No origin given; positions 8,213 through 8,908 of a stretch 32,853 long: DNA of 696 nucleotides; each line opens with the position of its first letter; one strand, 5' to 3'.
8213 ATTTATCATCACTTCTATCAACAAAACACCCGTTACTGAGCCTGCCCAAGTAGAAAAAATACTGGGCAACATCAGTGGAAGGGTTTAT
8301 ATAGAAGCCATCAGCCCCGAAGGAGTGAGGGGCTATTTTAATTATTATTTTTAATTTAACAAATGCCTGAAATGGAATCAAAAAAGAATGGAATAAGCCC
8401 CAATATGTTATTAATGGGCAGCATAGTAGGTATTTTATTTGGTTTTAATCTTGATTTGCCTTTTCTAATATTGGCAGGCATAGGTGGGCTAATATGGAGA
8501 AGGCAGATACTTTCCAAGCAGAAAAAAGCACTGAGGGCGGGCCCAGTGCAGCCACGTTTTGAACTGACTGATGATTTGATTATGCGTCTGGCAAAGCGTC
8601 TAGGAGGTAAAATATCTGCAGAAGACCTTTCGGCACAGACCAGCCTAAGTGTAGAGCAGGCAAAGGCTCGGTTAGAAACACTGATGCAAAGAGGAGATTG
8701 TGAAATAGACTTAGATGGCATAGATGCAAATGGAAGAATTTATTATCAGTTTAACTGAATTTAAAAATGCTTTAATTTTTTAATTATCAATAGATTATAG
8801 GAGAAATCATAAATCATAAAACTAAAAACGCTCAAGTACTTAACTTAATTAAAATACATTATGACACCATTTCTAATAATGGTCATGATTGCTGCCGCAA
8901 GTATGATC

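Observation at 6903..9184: HtrA protease followed by two tandem paralogous membrane-anchored winged-helix-like proteins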

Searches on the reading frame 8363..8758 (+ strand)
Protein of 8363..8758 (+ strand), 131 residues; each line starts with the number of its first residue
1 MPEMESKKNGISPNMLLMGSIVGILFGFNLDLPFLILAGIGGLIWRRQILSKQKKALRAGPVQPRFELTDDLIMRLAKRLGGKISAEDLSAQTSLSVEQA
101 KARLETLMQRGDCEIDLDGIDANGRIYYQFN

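Call 3: search_protein_families(library=pfam, proteins=[window:8363-8758:+], max_evalue=1)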
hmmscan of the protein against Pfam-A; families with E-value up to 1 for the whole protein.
window:8363-8758:+ (131 aa): 4 families
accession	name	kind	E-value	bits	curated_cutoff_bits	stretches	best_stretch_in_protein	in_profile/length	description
PF04157.22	EAP30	-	0.026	14.7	26.8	1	75-116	168-218/219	EAP30/Vps36 family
PF16365.12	EutK_C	-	0.054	13.9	27.5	1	79-111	11-42/52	Ethanolamine utilization protein EutK C-terminus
PF06969.22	HemN_C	-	0.074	13.6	24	1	79-120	16-58/67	HemN C-terminal domain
PF22746.1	SHOCT-like_DUF2089-C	-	0.14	12.3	27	0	95-110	15-30/32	SHOCT-like domain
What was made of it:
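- Closest known: ESCRT-II winged helices. Different: The similarity is at fold level, with EAP30 scoring 14.7 bits against a cut-off of 26.8 (call 3).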

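Call 4: search_protein_families(library=ncbifam, proteins=[window:8363-8758:+], max_evalue=1)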
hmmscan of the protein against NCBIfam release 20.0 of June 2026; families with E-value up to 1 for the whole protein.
window:8363-8758:+ (131 aa): 4 families
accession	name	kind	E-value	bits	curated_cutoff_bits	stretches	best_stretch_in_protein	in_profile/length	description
NF033191.4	JDVT-CTERM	domain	0.0072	16.2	27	1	31-48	17-34/35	JDVT-CTERM domain-containing protein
NF003514.0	PRK05182.1-4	equivalog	0.012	14.3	434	1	70-117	91-138/338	DNA-directed RNA polymerase subunit alpha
TIGR01401.1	fliR_like_III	equivalog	0.06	12.9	163.05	1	15-44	69-98/253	type III secretion system export apparatus subunit SctT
TIGR04548.1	DnaD_Mollicutes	hypoth_equivalog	0.19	11.7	100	1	72-121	34-83/178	DnaD family protein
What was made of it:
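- On Any curated winged-helix family (HTH_24, MarR, EutK_C, EAP30, DnaD_N, HemN_C): All hits for A and B are at E of 0.007 or worse and below their cut-offs (calls 3, 4).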

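Call 6: find_homologous_proteins(query=window:8363-8758:+, max_evalue=0.001)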
Query window:8363-8758:+ (131 aa): 3 proteins with E <= 0.001 among 58 candidates.
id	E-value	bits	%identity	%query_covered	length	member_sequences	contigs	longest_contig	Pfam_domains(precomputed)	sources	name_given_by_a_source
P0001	3.3e-76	271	100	98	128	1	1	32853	-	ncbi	-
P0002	1.9e-53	198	73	98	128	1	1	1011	-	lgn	-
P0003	7.7e-42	160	68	89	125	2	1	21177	-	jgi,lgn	-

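Call 9: find_encoding_contigs(protein=P0003, flank=10000)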
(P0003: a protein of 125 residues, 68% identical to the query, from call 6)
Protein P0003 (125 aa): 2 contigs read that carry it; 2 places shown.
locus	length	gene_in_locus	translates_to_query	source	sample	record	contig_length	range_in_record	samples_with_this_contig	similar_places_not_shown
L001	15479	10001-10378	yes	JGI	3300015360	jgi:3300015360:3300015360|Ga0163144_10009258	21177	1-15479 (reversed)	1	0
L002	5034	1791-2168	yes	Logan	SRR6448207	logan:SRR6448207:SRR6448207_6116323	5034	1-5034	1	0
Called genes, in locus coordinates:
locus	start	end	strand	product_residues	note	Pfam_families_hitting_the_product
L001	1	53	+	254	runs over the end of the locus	-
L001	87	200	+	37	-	-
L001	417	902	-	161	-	-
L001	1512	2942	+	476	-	PF00753:Lactamase_B, PF12706:Lactamase_B_2 (weak), PF16661:Lactamase_B_6, PF10996:Beta-Casp, PF07521:RMMBL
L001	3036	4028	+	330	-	PF03417:AAT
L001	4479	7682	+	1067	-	PF07494:Reg_prop (faint), PF07495:Y_Y_Y, PF00512:HisKA, PF02518:HATPase_c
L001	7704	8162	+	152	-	-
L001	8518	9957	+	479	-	PF00089:Trypsin, PF13365:Trypsin_2, PF00595:PDZ (weak), PF13180:PDZ_2, PF14685:PDZ_Tricorn (faint), PF17820:PDZ_6 (weak)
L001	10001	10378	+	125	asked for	-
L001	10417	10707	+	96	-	-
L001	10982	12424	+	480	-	PF12801:Fer4_5, PF13237:Fer4_10 (faint), PF13484:Fer4_16 (faint), PF13534:Fer4_17 (faint), PF12838:Fer4_7 (weak), PF13187:Fer4_9 (weak), PF13746:Fer4_18, PF11614:FixG_C, +2 more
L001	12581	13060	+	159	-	PF05751:FixH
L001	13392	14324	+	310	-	PF00892:EamA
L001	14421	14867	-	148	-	-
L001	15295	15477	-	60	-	?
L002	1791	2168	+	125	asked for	-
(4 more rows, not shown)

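Call 10: find_encoding_contigs(protein=P0002, flank=10000)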
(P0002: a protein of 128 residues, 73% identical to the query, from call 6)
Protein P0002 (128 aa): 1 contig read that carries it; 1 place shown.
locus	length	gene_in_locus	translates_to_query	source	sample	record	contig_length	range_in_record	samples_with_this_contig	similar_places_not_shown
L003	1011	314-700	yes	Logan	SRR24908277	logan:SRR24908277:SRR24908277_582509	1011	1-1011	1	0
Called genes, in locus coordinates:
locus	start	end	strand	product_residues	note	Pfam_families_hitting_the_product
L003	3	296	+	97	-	?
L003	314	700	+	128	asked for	-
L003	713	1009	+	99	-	?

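Call 16: find_homologous_proteins(query=A1, max_evalue=0.01)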
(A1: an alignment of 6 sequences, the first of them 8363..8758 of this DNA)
Query A1 (6 sequences) (131 aa, profile of the alignment): 26 proteins with E <= 0.01 among 8000 candidates.
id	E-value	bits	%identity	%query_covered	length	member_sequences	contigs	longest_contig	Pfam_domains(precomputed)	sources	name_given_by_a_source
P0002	8.5e-47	175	73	98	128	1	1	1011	-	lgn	-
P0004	1.6e-46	174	57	62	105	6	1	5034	-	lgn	-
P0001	1.6e-46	174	100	98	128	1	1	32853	-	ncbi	-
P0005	4.6e-45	170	69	54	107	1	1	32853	-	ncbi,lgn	-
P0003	1.2e-44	168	68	89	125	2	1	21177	-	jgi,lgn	-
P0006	2.1e-32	129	54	61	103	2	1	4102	-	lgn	-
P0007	7.0e-32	127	57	60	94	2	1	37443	-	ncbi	-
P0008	6.4e-30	121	51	89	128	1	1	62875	-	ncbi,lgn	ncbi:MAG: hypothetical protein OHK0053_20430 [Microscillaceae bacterium]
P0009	2.5e-28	116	53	76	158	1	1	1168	-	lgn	-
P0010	1.1e-27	114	43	100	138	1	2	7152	-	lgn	-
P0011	4.9e-27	112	53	76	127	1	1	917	-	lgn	-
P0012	8.1e-27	111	43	95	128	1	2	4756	-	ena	-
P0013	1.6e-26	110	50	79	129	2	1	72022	-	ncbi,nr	ncbi:MAG: hypothetical protein NW226_15130 [Microscillaceae bacterium]|nr:hypothetical protein [Micr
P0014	2.3e-26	110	47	92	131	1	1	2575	-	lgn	-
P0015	1.8e-25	107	54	52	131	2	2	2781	-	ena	-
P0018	1.2e-24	104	40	89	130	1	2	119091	-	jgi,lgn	jgi:hypothetical protein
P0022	3.1e-22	96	58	53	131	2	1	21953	-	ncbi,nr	ncbi:MAG: hypothetical protein MUE85_03740 [Microscillaceae bacterium]|nr:hypothetical protein [Micr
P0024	5.6e-6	44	41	56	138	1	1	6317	-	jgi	jgi:hypothetical protein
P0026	2.7e-4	39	31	45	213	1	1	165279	-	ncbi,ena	-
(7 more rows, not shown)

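Call 18: find_encoding_contigs(protein=P0008, flank=6000, max_places=2)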
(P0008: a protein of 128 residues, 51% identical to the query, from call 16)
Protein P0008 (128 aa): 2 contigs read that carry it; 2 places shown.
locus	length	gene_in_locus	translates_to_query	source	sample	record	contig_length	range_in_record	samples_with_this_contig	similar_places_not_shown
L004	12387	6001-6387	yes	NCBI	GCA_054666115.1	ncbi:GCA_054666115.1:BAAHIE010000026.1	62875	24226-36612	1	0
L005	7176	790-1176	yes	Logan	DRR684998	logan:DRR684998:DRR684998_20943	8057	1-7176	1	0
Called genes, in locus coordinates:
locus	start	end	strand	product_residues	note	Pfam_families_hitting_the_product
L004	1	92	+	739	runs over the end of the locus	PF06452:CBM9_1 (weak), PF19313:DUF5916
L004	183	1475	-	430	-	PF00285:Citrate_synt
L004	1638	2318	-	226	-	PF01694:Rhomboid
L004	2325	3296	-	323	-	PF00348:polyprenyl_synt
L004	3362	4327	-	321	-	-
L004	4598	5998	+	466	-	PF00089:Trypsin, PF13365:Trypsin_2, PF00595:PDZ (weak), PF13180:PDZ_2, PF17820:PDZ_6 (weak)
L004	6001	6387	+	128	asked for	-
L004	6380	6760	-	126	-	PF05154:TM2, PF09851:SHOCT (weak)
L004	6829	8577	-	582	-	PF00672:HAMP (weak), PF01590:GAF, PF13185:GAF_2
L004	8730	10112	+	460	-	PF00206:Lyase_1, PF08328:ASL_C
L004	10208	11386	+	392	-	PF02771:Acyl-CoA_dh_N, PF02770:Acyl-CoA_dh_M, PF00441:Acyl-CoA_dh_1, PF08028:Acyl-CoA_dh_2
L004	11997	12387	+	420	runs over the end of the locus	PF00999:Na_H_Exchanger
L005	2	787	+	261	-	?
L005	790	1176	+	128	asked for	-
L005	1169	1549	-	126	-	PF05154:TM2, PF09851:SHOCT (weak)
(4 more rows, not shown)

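Call 19: find_encoding_contigs(protein=P0013, flank=6000, max_places=2)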
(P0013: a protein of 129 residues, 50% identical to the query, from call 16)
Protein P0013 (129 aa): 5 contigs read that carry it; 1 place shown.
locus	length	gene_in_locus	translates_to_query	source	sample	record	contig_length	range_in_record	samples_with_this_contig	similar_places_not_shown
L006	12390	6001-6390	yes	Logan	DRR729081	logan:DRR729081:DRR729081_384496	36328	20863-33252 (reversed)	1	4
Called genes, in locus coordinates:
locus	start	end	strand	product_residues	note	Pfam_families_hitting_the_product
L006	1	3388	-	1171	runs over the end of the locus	PF00989:PAS (faint), PF13188:PAS_8 (faint), PF08447:PAS_3, PF13426:PAS_9 (weak), PF08448:PAS_4 (weak), PF00512:HisKA, PF02518:HATPase_c, PF00072:Response_reg, +1 more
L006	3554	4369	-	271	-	PF02578:Cu-oxidase_4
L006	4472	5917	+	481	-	PF00089:Trypsin, PF13365:Trypsin_2, PF00595:PDZ (faint), PF13180:PDZ_2, PF17820:PDZ_6 (weak)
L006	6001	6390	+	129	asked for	-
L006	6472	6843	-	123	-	PF05154:TM2, PF09851:SHOCT (weak)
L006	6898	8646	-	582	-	PF00672:HAMP, PF01590:GAF, PF13185:GAF_2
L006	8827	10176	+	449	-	PF00206:Lyase_1, PF08328:ASL_C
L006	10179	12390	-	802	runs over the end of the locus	PF01734:Patatin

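Call 20: find_encoding_contigs(protein=P0018, flank=6000, max_places=2)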
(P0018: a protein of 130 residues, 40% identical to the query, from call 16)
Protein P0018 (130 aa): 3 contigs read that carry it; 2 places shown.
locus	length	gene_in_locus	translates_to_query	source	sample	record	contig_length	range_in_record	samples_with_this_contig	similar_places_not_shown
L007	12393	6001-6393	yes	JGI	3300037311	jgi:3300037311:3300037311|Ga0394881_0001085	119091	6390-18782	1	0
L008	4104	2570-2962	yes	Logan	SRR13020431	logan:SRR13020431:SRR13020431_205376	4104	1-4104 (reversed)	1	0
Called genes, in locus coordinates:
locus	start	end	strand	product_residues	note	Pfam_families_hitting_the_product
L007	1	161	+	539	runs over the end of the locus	PF01564:Spermine_synth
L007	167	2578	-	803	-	PF01344:Kelch_1 (weak), PF13415:Beta-prop_FBX42, PF24681:Kelch_KLHDC2_KLHL20_DRC7, PF24981:Beta-prop_ATRN-LZTR1, PF24996:NANM (weak), PF01344:Kelch_1 (weak), PF24681:Kelch_KLHDC2_KLHL20_DRC7, PF11721:Malectin, +6 more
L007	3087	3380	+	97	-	-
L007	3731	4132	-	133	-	PF07924:NuiA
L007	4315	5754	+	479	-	PF00089:Trypsin, PF13365:Trypsin_2, PF14685:PDZ_Tricorn (faint), PF00595:PDZ, PF13180:PDZ_2, PF17820:PDZ_6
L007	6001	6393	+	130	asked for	-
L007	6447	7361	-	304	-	PF00892:EamA (faint)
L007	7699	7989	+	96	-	-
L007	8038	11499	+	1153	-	-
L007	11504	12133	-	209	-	-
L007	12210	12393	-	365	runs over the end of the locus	PF00291:PALP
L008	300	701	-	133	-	PF07924:NuiA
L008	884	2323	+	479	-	PF00089:Trypsin, PF13365:Trypsin_2, PF14685:PDZ_Tricorn (faint), PF00595:PDZ, PF13180:PDZ_2, PF17820:PDZ_6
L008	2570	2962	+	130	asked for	-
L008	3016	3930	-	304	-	PF00892:EamA (faint)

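Call 21: find_encoding_contigs(protein=P0007, flank=6000, max_places=2)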
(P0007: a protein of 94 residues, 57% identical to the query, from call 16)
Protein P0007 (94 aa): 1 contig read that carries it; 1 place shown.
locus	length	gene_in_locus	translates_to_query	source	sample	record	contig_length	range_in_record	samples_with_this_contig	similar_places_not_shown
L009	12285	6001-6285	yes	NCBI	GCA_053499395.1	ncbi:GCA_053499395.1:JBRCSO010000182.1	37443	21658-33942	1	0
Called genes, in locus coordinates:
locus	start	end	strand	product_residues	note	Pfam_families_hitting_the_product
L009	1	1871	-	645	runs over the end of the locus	PF12969:DUF3857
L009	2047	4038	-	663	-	PF12969:DUF3857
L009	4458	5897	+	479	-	PF00089:Trypsin, PF13365:Trypsin_2, PF17820:PDZ_6 (faint), PF00595:PDZ (faint), PF13180:PDZ_2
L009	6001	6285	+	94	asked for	-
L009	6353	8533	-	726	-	PF07676:PD40 (faint), PF00930:DPPIV_N, PF26549:Tricorn_N (weak), PF05448:AXE1 (faint), PF02129:Peptidase_S15, PF20434:BD-FAE (faint), PF01738:DLH, PF00326:Peptidase_S9, +1 more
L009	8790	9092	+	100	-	PF00085:Thioredoxin, PF00578:AhpC-TSA (weak), PF13098:Thioredoxin_2, PF13728:TraF, PF14595:Thioredoxin_9 (weak), PF13905:Thioredoxin_8 (weak), PF01323:DSBA (faint)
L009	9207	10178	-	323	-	-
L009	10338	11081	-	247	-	PF19788:DUF6272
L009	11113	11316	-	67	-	-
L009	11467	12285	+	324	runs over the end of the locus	PF00480:ROK, PF02685:Glucokinase (weak)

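Call 22: find_encoding_contigs(protein=P0022, flank=6000, max_places=2)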
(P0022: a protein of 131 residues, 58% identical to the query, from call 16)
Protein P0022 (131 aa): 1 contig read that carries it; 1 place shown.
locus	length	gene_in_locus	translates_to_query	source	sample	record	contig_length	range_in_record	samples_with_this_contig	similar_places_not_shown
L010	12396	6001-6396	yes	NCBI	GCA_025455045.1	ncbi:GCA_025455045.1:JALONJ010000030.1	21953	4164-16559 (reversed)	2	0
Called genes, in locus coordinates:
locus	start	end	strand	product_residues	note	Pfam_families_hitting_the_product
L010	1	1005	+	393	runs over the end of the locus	PF02463:SMC_N (faint), PF13175:AAA_15, PF13304:AAA_21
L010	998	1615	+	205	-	-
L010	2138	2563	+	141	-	PF04134:DCC1-like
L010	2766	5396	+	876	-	PF00672:HAMP, PF13185:GAF_2, PF00989:PAS (faint), PF01590:GAF, PF08447:PAS_3, PF08448:PAS_4 (weak), PF13426:PAS_9, PF07228:SpoIIE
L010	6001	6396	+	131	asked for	-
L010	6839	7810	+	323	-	PF00348:polyprenyl_synt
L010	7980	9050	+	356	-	PF03462:PCRF, PF00472:RF-1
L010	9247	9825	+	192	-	PF06966:DUF1295 (weak)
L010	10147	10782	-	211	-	PF00510:COX3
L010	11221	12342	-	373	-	PF01053:Cys_Met_Meta_PP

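Call 23: find_encoding_contigs(protein=P0026, flank=6000, max_places=2)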
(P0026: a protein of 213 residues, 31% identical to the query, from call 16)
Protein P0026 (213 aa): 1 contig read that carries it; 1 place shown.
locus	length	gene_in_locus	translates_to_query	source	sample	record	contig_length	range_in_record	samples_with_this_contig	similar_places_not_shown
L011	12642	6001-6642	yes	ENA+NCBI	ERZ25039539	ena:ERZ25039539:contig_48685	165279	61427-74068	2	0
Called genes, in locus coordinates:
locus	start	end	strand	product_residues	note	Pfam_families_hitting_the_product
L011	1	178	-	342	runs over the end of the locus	PF04055:Radical_SAM, PF06463:Mob_synth_C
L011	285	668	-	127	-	PF00072:Response_reg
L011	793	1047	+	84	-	-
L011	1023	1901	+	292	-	PF15617:C-C_Bond_Lyase, PF03328:HpcH_HpaI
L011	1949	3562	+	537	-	PF01663:Phosphodiest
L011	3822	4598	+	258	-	PF10028:DUF2270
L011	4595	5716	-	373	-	PF00070:Pyr_redox (weak), PF00890:FAD_binding_2 (weak), PF01266:DAO, PF01494:FAD_binding_3 (faint), PF03486:HI0933_like (faint), PF07992:Pyr_redox_2 (faint), PF13738:Pyr_redox_3 (faint)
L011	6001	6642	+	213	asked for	-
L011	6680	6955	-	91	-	-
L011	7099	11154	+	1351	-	PF07494:Reg_prop (faint), PF07495:Y_Y_Y (faint), PF00512:HisKA, PF02518:HATPase_c, PF00072:Response_reg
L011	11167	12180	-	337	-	PF27123:CrtC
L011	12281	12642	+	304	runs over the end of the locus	PF00494:SQS_PSY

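Call 24: find_encoding_contigs(protein=P0024, flank=6000, max_places=2)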
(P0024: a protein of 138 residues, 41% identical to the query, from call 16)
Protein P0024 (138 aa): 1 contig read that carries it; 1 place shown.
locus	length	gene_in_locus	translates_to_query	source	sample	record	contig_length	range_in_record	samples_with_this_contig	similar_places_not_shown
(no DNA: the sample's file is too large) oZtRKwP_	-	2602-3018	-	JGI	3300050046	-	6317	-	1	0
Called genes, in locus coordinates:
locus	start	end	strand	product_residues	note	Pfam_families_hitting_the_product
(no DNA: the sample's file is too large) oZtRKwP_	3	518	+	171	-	?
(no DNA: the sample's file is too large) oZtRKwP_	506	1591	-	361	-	PF00775:Dioxygenase_C (faint), PF13715:CarbopepD_reg_2 (faint), PF15976:CooC_C (faint), PF25020:TTR_TEN1-4 (faint), PF22904:NOMO1-like_2nd (faint), PF13620:CarboxypepD_reg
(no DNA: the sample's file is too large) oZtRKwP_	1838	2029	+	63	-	PF00830:Ribosomal_L28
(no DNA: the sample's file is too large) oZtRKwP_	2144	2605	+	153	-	PF22551:TY-Chap1, PF10722:YbjN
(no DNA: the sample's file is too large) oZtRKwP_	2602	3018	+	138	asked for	-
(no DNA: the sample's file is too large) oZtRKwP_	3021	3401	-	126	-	PF01042:Ribonuc_L-PSP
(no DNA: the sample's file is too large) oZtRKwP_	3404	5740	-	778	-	PF09371:Tex_N, PF22706:Tex_central_region, PF14639:YqgF, PF16921:Tex_YqgF, PF14635:HHH_7, PF12836:HHH_3, PF17674:HHH_9, PF00575:S1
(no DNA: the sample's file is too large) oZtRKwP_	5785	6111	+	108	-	-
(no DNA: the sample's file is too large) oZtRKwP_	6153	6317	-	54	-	?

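Call 35: predict_structure(alignment_id=A2)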
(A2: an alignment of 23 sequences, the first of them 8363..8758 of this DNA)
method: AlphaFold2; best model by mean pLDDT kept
length: 131 residues; sequences in the alignment: 23
mean_pLDDT: 79.7   pTM: 0.48
mean pLDDT of the five models: 79.7, 75.8, 75.6, 74.5, 72.3
residues with pLDDT >= 90: 54; 70-90: 37; 50-70: 39; < 50: 1
segments of 3 or more residues with pLDDT < 50: none
pLDDT, mean of each block of 10 residues (from residue 1): 55 66 70 73 77 63 72 93 95 94 95 91 92 86
secondary structure, 60 per line:
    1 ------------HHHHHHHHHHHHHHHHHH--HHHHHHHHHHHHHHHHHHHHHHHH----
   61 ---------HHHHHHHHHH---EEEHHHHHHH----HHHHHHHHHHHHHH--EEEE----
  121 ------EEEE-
elements in order: H13-30 H33-56 H70-79 E83-85 H86-92 H97-110 E113-116 E127-130
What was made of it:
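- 8372..8758 (+): Gene A: 128-aa (131 aa from ATG 8363) inner-membrane protein with a hydrophobic hairpin anchor, a basic linker and a winged-helix domain. AF2 mean pLDDT is 79.7, with the domain above 90 (call 35).
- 8402..8497 (+): A: hydrophobic, glycine-rich helix-break-helix membrane anchor (residues 14-45 in the 131-aa numbering). AF2 helices span 13-30 and 33-56 (call 35).
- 8558..8755 (+): A: C-terminal winged-helix domain (residues 66-131). AF2 elements are H70-79, E83-85, H86-92, H97-110, E113-116 and E127-130 (call 35).
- On Winged-helix (wH/wHTH) fold superfamily: AF2 elements are H70-79, E83-85, H86-92, H97-110, E113-116 and E127-130, with pLDDT above 90 (call 35).
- On Transmembrane anti-sigma factors (RseA/ZAS type): The fold is a winged helix (call 35).
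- The domain is minimal, with no dimerisation helices (call 35).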

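Call 38: fold_search(model_id=the predicted structure, library=pdb)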
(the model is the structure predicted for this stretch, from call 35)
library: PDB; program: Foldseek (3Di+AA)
matches with E <= 10: 1316; with E <= 0.001: 0
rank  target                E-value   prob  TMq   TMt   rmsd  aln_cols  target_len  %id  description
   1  6uvu_B                1.3e-02  1.00  0.37  0.42  10.8        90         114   14  Crystal structure of the AntR antimony-specific transcriptional repressor (released 2020-11-04)
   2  7p6f_AAA              1.7e-02  1.00  0.37  0.45   2.7        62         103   22  1.93 A resolution X-ray crystal structure of the transcriptional regulator SrnR from Streptomyces griseus (released 2022-05-25)
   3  9e71_BW               2.1e-02  1.00  0.36  0.65   5.2        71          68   15  Cryo-EM structure of the Pyrobaculum calidifontis 70S ribosome (released 2024-11-20)
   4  7p6f_DDD              2.4e-02  1.00  0.37  0.48   2.8        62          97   22  1.93 A resolution X-ray crystal structure of the transcriptional regulator SrnR from Streptomyces griseus (released 2022-05-25)
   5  3cuq_A                2.7e-02  1.00  0.39  0.24   3.0        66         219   26  Integrated structural and functional model of the human ESCRT-II complex (released 2008-11-04)
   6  5k5q_C                2.9e-02  1.00  0.42  0.58   2.4        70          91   20  Structure of AspA-DNA complex: novel centromere bindng protein-centromere complex (released 2016-06-01)
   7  7p6f_BBB              3.3e-02  1.00  0.37  0.46   2.9        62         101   19  1.93 A resolution X-ray crystal structure of the transcriptional regulator SrnR from Streptomyces griseus (released 2022-05-25)
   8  9kkf_SZ               3.5e-02  1.00  0.35  0.57   4.2        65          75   17  Structure of the human 40S ribosome complexed with HCV IRES and eIF3 (released 2025-12-03)
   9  2mh2_MODEL_1_A        3.5e-02  1.00  0.37  0.68   2.5        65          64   20  Structural insights into the DNA recognition and protein interaction domains reveal fundamental homologous DNA (released 2014-04-16)
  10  7dvr                  3.5e-02  0.99  0.40  0.36  10.2        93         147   18  Crystal structure of heme sensor protein PefR from Streptococcus agalactiae in complex with heme (released 2021-09-29)
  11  2v79_A                3.5e-02  0.99  0.31  0.35   5.3        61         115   24  Crystal Structure of the N-terminal domain of DnaD from Bacillus Subtilis (released 2008-01-15)
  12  3zec_A                3.5e-02  0.93  0.38  0.14  17.6       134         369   13  Fic protein from SHEWANELLA ONEIDENSIS (E73G mutant) in complex with AMPPNP (released 2013-06-19)
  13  6j0e_A                3.7e-02  1.00  0.37  0.39   2.1        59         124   17  Structures of two ArsR As(III)-responsive repressors: implications for the mechanism of derepression (released 2019-07-03)
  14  6o8k                  3.7e-02  0.99  0.37  0.49  14.1        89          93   19  Crystal Structure of apo and reduced Sulfide-responsive transcriptional repressor (SqrR) from Rhodobacter capsulatus. (released 2020-04-01)
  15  7c0i_A                4.0e-02  1.00  0.38  0.74   2.2        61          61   15  Crystal structure of chimeric mutant of E3L in complex with Z-DNA (released 2020-12-16)
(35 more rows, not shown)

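Call 62: search_protein_families(library=padloc, proteins=[window:8372-8758:+], max_evalue=0.1)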
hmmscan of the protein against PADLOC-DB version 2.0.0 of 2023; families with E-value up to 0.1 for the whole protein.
window:8372-8758:+ (128 aa): 0 families
